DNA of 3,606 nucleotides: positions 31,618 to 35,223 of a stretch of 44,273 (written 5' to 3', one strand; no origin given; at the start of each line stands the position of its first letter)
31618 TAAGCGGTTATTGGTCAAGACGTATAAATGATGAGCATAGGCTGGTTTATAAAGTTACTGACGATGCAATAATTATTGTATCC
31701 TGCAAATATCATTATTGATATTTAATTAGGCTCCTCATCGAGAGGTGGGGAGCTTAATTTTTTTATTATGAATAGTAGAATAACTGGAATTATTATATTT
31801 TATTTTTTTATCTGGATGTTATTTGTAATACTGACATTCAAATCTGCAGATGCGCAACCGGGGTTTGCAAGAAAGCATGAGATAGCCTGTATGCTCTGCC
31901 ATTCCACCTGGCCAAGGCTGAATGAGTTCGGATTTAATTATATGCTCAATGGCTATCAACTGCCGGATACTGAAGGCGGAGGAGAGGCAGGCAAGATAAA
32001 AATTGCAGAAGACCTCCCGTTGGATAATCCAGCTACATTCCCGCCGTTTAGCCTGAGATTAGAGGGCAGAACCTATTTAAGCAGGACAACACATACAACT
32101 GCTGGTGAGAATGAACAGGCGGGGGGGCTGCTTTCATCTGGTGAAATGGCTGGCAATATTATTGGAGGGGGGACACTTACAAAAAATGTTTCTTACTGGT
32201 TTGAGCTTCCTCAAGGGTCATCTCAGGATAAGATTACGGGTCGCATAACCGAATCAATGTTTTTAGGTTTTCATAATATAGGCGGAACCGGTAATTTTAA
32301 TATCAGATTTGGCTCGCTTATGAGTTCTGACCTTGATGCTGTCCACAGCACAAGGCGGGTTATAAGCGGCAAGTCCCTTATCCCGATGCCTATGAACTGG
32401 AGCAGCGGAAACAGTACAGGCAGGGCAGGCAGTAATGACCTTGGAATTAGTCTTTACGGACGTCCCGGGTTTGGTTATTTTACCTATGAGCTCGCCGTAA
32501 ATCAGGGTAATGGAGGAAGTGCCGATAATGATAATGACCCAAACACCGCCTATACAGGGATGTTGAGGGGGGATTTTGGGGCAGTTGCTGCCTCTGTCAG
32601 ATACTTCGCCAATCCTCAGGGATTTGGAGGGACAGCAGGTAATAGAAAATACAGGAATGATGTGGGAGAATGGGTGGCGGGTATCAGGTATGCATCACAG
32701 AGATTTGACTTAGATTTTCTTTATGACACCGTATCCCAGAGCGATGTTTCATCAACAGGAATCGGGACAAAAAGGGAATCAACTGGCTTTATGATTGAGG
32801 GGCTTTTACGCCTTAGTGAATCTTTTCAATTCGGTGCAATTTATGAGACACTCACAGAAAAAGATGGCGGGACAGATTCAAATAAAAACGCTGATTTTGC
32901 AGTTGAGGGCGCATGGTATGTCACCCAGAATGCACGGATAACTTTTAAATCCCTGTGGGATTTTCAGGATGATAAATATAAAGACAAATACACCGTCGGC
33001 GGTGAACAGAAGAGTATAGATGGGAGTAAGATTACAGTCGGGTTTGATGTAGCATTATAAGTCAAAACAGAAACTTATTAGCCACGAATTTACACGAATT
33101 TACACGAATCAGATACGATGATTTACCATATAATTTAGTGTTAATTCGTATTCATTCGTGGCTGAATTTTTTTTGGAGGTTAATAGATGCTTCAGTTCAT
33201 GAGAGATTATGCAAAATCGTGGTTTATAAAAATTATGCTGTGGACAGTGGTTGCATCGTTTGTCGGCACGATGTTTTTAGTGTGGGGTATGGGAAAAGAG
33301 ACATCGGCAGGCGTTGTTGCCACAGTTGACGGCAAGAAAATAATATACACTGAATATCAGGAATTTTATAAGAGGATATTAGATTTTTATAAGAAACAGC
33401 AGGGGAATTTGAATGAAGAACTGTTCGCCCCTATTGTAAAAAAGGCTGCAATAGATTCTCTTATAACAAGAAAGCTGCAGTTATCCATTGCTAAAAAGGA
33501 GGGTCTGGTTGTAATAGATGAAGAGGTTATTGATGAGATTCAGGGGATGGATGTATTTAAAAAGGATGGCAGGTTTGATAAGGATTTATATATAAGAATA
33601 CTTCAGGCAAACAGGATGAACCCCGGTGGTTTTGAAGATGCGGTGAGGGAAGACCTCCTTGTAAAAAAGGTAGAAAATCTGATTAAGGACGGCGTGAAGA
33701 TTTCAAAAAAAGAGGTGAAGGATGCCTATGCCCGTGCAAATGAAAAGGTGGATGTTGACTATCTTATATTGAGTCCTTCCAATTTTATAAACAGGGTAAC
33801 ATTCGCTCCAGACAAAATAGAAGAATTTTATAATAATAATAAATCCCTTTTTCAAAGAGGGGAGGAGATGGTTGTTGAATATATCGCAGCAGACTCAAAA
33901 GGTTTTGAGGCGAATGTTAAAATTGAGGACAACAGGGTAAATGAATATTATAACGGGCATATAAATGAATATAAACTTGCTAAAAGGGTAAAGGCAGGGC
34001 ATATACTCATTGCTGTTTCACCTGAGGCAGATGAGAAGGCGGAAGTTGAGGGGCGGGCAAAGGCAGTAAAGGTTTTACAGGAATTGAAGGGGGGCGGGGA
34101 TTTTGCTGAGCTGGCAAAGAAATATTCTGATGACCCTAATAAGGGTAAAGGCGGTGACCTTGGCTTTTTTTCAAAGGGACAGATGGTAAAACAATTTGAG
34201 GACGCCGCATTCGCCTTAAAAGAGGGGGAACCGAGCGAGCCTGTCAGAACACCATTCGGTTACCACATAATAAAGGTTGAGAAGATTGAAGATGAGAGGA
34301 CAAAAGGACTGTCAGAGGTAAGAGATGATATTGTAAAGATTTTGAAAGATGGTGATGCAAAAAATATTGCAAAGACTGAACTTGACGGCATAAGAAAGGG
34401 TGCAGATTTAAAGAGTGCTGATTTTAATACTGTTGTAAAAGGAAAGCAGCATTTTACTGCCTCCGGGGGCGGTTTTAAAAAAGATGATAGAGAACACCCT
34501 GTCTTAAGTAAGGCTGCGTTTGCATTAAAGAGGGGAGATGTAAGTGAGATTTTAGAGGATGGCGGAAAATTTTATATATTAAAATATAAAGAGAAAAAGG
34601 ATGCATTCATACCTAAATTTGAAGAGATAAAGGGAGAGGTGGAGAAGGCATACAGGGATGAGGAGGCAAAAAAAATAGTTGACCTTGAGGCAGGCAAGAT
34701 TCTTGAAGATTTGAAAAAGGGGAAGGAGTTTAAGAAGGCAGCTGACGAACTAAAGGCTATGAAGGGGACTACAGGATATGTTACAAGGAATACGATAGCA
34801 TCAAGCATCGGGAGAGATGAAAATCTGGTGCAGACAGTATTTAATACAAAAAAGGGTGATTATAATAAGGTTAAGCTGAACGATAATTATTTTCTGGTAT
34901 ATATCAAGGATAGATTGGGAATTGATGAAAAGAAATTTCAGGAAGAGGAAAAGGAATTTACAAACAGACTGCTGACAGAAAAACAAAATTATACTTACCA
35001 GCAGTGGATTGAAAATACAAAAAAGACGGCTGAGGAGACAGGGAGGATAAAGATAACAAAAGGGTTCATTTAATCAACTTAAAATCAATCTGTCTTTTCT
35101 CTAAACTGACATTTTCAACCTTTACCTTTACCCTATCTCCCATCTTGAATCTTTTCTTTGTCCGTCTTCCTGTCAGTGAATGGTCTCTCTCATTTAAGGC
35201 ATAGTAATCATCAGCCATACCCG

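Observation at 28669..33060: Two highly diverged monohaem CxxCH + beta-barrel (Cyc2-like cytochrome-porin) paralogues bracket a four-gene accessory module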

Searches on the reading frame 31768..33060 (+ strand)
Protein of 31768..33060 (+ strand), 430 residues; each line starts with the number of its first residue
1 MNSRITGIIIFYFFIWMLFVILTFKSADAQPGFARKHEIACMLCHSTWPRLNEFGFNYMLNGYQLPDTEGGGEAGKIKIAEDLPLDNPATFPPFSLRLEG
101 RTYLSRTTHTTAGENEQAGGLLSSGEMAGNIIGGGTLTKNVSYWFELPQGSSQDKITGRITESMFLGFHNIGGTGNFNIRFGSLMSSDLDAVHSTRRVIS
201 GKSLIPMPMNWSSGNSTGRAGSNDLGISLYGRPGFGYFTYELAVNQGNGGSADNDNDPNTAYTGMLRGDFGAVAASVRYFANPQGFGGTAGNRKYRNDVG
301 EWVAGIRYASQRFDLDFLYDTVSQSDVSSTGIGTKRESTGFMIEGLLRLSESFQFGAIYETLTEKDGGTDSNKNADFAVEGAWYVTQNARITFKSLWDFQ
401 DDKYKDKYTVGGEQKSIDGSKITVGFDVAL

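Call 3: search_protein_families(library=pfam, proteins=[window:31768-33060:+], max_evalue=1)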
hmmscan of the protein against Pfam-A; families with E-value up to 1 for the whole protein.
window:31768-33060:+ (430 aa): 1 family
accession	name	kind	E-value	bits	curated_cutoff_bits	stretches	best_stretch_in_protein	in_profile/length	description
PF24124.1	YphA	-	0.26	11.4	28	1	9-24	3-18/198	YphA-like integral membrane protein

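Call 4: search_protein_families(library=ncbifam, proteins=[window:31768-33060:+], max_evalue=1)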
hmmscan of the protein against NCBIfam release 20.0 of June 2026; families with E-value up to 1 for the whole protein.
window:31768-33060:+ (430 aa): 0 families

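Call 9: find_homologous_proteins(query=window:31768-33060:+)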
Query window:31768-33060:+ (430 aa): 15 proteins with E <= 0.001 among 7332 candidates.
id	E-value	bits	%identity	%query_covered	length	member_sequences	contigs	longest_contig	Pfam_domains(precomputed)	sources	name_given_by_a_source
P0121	7.7e-263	890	93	96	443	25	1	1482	-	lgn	-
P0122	1.8e-253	859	88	98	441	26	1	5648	-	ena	-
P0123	1.2e-252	857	89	96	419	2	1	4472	-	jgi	-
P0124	3.8e-249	845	88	96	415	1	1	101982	-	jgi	jgi:hypothetical protein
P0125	1.7e-211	721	72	98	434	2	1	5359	-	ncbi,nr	ncbi:MAG: hypothetical protein HY097_00665 [Nitrospinae bacterium]|nr:hypothetical protein [Nitrospi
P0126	6.1e-202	689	71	97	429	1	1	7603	-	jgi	jgi:hypothetical protein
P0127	6.1e-200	683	71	97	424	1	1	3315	-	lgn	-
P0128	8.3e-187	640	64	99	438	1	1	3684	-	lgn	-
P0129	4.2e-183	627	64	99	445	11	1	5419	-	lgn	-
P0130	9.5e-11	60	29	54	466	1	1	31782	-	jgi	jgi:hypothetical protein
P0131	1.8e-10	59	29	54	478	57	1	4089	-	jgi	-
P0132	2.1e-9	55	30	40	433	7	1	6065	-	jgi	jgi:hypothetical protein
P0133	3.0e-9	55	29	54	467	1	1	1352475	-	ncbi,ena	-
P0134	1.3e-6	46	26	40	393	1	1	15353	-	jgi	jgi:hypothetical protein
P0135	3.0e-5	41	28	28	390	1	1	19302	-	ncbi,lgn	ncbi:MAG: hypothetical protein WAU81_04160 [Candidatus Aminicenantales bacterium]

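Call 21: find_encoding_contigs(protein=P0124, flank=10000, max_places=3)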
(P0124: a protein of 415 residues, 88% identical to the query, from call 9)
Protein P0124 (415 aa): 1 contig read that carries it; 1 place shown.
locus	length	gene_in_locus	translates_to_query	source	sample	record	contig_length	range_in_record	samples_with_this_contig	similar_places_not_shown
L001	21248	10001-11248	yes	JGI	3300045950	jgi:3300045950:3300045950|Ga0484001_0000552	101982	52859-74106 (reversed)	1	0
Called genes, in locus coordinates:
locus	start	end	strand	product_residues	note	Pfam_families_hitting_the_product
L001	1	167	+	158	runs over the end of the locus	PF01850:PIN (weak)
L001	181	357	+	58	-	-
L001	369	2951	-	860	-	PF13567:DUF4131, PF03772:Competence, PF00753:Lactamase_B, PF23023:Anti-Pycsar_Apyc1 (weak)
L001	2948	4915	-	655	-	PF00999:Na_H_Exchanger, PF02254:TrkA_N, PF02080:TrkA_C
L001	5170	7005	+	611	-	PF01336:tRNA_anti-codon, PF00152:tRNA-synt_2, PF02938:GAD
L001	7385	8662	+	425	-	-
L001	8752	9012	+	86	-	-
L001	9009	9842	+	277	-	PF08308:PEGA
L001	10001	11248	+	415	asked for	-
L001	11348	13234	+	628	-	PF13623:SurA_N_2, PF13624:SurA_N_3, PF13145:Rotamase_2, PF00639:Rotamase, PF13616:Rotamase_3, PF13145:Rotamase_2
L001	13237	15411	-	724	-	PF08206:OB_RNB, PF17876:CSD2, PF00773:RNB, PF00575:S1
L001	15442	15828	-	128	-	PF13366:PDDEXK_3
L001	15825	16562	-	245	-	PF00590:TP_methylase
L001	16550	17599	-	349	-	PF21016:RlmN_N, PF04055:Radical_SAM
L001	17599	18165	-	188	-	PF07963:N_methyl (weak), PF12019:GspH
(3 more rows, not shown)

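Call 24: predict_structure(alignment_id=A2)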
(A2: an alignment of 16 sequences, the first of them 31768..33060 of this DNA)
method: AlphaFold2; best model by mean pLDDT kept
length: 430 residues; sequences in the alignment: 16
mean_pLDDT: 32.7   pTM: 0.25
mean pLDDT of the five models: 32.7, 31.6, 31.3, 30.4, 30.1
residues with pLDDT >= 90: 0; 70-90: 15; 50-70: 7; < 50: 408
segments of 3 or more residues with pLDDT < 50: 23-430
pLDDT, mean of each block of 10 residues (from residue 1): 71 79 41 36 35 34 29 29 29 34 34 27 33 32 35 34 38 32 27 23 21 21 28 28 30 29 30 28 24 29 34 38 37 31 36 28 25 23 25 33 33 31 31
secondary structure, 60 per line:
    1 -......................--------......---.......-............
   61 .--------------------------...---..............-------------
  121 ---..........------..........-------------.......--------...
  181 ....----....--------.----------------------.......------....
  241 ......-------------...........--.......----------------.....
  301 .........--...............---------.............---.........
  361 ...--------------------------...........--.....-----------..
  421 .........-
elements in order: H2-23 H32-37 H41-47 H49-61 E94-107 E124-133 E140-149 E163-169 E178-184 H189-192 E224-230 E237-246 E260-270 E273-279 E296-309 E312-326 E336-348 E352-363 E390-400 H403-407 E419-429

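Call 35: search_protein_representatives(alignment_id=A2)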
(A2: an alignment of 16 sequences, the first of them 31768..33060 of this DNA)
Query: 16 sequences, 429 profile positions. Proteins with E-value up to 0.001 (for the whole library): 4302; up to 1e-10: 1866; up to 1e-30: 183. The best 150 are listed.
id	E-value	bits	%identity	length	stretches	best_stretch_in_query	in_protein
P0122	2.8e-194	662.6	-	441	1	2-429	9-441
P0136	1.7e-114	399.7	-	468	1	7-429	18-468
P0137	1.5e-105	370.3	-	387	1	2-283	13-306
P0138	5.3e-92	325.6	-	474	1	8-429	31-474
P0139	1.1e-89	318.0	-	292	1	4-271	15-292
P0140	2.3e-84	300.4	-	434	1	12-429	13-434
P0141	4.8e-79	282.9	-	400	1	8-402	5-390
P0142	7.6e-78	279.0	-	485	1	15-429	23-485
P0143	3.4e-77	276.8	-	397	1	8-403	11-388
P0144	1.2e-76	275.0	-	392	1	9-406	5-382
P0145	5.5e-74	266.2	-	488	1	14-429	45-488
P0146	5.7e-74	266.2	-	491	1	9-429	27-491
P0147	4.6e-73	263.2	-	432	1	11-429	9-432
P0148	7.2e-71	256.0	-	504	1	16-401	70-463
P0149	8.1e-70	252.5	-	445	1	14-429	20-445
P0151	1.5e-66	241.8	-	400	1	8-400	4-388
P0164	8.8e-56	206.3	-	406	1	8-401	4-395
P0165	1.5e-55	205.5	-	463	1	9-429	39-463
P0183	3.5e-48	181.2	-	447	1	9-358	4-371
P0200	1.8e-43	165.7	-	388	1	1-394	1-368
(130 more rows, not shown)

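Call 37: list_cluster_members(proteins=[P0151, P0141, P0143, P0164, P0136, P0138, P0140, P0165, P0183, P0200])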
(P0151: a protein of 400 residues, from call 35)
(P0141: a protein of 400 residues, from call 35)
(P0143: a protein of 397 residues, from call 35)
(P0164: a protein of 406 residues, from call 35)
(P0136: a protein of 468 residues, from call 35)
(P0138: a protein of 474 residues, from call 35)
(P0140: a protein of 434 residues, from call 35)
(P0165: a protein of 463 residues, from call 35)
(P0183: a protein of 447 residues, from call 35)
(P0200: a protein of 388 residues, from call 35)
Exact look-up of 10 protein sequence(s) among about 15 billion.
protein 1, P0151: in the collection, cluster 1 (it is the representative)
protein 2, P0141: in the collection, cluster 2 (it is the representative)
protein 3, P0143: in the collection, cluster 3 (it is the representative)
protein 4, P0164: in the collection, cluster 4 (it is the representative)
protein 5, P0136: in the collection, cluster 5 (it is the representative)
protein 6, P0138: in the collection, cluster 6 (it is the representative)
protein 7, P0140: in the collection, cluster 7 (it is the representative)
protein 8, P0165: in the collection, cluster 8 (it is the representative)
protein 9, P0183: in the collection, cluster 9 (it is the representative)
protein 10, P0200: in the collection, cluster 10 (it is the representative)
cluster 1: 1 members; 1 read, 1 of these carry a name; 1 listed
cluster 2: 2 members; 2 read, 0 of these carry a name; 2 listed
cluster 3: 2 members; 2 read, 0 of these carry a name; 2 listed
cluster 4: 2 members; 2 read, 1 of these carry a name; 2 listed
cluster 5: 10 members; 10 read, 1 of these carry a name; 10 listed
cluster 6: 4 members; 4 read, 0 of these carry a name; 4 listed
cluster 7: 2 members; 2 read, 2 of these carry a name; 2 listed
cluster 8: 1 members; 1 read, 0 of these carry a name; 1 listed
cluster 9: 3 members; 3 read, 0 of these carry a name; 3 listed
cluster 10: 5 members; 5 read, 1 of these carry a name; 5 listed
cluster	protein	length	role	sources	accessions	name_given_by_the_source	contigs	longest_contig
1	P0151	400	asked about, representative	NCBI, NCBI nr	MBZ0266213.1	hypothetical protein K8I28_16265 [bacterium] | hypothetical protein [bacterium]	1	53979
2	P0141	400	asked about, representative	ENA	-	-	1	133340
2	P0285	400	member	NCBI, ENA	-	-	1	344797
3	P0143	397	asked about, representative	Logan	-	-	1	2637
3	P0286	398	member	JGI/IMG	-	-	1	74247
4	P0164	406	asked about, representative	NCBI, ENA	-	-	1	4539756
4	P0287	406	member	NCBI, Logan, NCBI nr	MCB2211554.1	hypothetical protein KQI52_05525 [bacterium] | hypothetical protein [bacterium]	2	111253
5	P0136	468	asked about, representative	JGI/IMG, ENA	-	-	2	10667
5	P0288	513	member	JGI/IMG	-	hypothetical protein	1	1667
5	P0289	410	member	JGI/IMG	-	-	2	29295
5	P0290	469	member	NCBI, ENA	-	-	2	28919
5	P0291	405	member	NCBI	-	-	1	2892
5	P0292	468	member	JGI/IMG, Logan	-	-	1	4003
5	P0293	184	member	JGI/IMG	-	-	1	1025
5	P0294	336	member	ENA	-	-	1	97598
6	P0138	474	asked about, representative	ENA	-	-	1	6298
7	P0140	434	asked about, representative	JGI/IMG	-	hypothetical protein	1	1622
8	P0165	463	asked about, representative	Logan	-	-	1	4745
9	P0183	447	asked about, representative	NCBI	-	-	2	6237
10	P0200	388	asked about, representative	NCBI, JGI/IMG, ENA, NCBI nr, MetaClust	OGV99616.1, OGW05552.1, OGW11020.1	MAG: hypothetical protein A2Z59_01680 [Nitrospinae bacterium RIFCSPLOWO2_02_39_17] | MAG: hypothetical protein A3D97_02900 [Nitrospinae bacterium RIFCSPHIGHO2_12_FULL_39_42] | \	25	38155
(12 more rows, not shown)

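Call 79: search_solved_structures(query=A4, max_evalue=10)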
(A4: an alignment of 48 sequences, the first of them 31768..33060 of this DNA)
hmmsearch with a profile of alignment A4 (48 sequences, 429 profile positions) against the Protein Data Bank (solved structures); distinct sequences matched with E-value up to 10: 2.
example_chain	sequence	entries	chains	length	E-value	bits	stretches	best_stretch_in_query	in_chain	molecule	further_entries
6eus_A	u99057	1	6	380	0.13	14.7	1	324-416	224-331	DcaP-like protein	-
6qvm_A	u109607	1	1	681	1.8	10.9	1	11-46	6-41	Multiheme cytochrome cf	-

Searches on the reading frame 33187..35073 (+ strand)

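Call 49: search_protein_families(library=pfam, proteins=[window:33187-35073:+], max_evalue=0.0001)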
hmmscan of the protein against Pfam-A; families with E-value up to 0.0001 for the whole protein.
window:33187-35073:+ (628 aa): 5 families
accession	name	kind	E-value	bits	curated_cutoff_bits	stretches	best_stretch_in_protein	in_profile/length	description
PF13624.11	SurA_N_3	-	3.5e-42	144.4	27.2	1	1-162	1-161/162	SurA-like N-terminal domain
PF13616.12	Rotamase_3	-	2.2e-36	125.4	22.5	1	264-365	12-113/116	PPIC-type PPIASE domain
PF00639.27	Rotamase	-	4.1e-35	121.1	21.7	1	272-365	1-96/97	PPIC-type PPIASE domain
PF13145.12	Rotamase_2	-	2.4e-32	112.7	27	2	248-380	3-121/121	PPIC-type PPIASE domain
PF13623.11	SurA_N_2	-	5.8e-23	81.8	28.5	1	2-139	1-145/145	SurA-like N-terminal domain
